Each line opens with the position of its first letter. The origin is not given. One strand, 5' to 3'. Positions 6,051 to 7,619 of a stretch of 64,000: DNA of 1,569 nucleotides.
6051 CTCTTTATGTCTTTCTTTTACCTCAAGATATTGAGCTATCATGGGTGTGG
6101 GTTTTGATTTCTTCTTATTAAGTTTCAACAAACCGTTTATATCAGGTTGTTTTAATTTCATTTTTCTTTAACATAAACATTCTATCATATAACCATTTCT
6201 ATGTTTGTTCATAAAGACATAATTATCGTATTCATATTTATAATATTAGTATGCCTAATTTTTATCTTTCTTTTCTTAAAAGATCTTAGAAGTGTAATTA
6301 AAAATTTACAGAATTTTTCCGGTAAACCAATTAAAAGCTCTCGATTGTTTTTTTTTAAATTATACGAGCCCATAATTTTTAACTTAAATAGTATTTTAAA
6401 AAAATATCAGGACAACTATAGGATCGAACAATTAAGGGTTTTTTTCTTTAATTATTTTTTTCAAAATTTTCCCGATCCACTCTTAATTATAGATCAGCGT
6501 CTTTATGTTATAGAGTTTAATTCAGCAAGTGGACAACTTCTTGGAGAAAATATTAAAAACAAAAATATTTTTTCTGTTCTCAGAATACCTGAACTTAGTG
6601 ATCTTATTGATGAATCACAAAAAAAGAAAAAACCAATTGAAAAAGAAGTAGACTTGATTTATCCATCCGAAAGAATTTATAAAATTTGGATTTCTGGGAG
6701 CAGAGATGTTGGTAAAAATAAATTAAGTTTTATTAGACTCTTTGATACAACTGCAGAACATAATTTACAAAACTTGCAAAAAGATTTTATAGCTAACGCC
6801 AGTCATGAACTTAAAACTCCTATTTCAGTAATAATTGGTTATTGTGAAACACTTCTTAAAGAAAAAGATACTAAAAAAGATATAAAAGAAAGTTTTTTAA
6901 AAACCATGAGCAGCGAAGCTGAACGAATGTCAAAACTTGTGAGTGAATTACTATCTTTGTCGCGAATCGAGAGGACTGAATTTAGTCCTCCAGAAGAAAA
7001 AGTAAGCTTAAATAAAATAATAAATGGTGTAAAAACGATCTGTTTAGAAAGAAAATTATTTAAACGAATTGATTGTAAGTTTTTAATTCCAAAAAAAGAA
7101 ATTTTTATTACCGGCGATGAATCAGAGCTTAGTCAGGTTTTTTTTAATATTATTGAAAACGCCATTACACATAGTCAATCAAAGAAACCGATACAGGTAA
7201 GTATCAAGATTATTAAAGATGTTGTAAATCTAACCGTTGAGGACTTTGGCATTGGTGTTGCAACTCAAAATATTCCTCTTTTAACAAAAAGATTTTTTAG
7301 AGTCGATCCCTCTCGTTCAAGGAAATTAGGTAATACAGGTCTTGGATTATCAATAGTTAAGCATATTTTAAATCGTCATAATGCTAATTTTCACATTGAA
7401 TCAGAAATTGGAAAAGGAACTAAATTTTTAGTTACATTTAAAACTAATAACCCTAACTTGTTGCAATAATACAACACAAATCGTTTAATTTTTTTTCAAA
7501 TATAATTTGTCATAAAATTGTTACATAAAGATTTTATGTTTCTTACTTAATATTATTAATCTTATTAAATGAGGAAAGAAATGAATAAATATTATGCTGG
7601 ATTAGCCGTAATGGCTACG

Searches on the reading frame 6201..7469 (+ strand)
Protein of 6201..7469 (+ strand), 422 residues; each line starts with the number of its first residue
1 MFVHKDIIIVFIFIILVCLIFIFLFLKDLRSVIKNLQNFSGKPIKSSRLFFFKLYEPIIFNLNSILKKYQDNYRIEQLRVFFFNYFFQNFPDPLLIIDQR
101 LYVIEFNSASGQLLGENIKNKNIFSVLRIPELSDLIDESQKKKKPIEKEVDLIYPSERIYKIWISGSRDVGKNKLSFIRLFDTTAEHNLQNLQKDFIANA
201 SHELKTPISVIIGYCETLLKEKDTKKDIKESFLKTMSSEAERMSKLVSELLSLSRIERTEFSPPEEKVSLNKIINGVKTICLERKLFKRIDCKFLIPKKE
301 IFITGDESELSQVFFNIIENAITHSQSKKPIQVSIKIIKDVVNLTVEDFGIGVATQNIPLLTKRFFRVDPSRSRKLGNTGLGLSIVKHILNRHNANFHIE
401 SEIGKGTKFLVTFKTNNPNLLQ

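Call 42: search_protein_families(library=pfam, proteins=[window:6201-7469:+], max_evalue=0.01)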
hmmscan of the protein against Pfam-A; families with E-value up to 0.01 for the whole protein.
window:6201-7469:+ (422 aa): 4 families
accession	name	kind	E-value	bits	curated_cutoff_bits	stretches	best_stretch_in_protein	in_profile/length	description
PF02518.31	HATPase_c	-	2.6e-24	86.2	26.4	1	305-415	1-109/111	Histidine kinase-, DNA gyrase B-, and HSP90-like ATPase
PF00512.31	HisKA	-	3.4e-19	69.1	26.9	1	193-258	2-65/66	His Kinase A (phospho-acceptor) domain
PF14501.12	HATPase_c_5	-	7.7e-05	23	22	1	309-402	5-91/102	GHKL domain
PF13581.12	HATPase_c_2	-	0.00058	20.3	27.4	1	318-393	40-112/127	Histidine kinase-like ATPase domain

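Call 53: search_protein_families(library=pfam, proteins=[window:6201-7469:+], max_evalue=0.01)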
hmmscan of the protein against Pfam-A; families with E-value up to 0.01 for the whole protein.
window:6201-7469:+ (422 aa): 4 families
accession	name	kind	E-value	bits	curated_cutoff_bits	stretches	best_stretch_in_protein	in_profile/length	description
PF02518.31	HATPase_c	-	2.6e-24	86.2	26.4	1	305-415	1-109/111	Histidine kinase-, DNA gyrase B-, and HSP90-like ATPase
PF00512.31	HisKA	-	3.4e-19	69.1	26.9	1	193-258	2-65/66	His Kinase A (phospho-acceptor) domain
PF14501.12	HATPase_c_5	-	7.7e-05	23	22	1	309-402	5-91/102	GHKL domain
PF13581.12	HATPase_c_2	-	0.00058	20.3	27.4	1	318-393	40-112/127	Histidine kinase-like ATPase domain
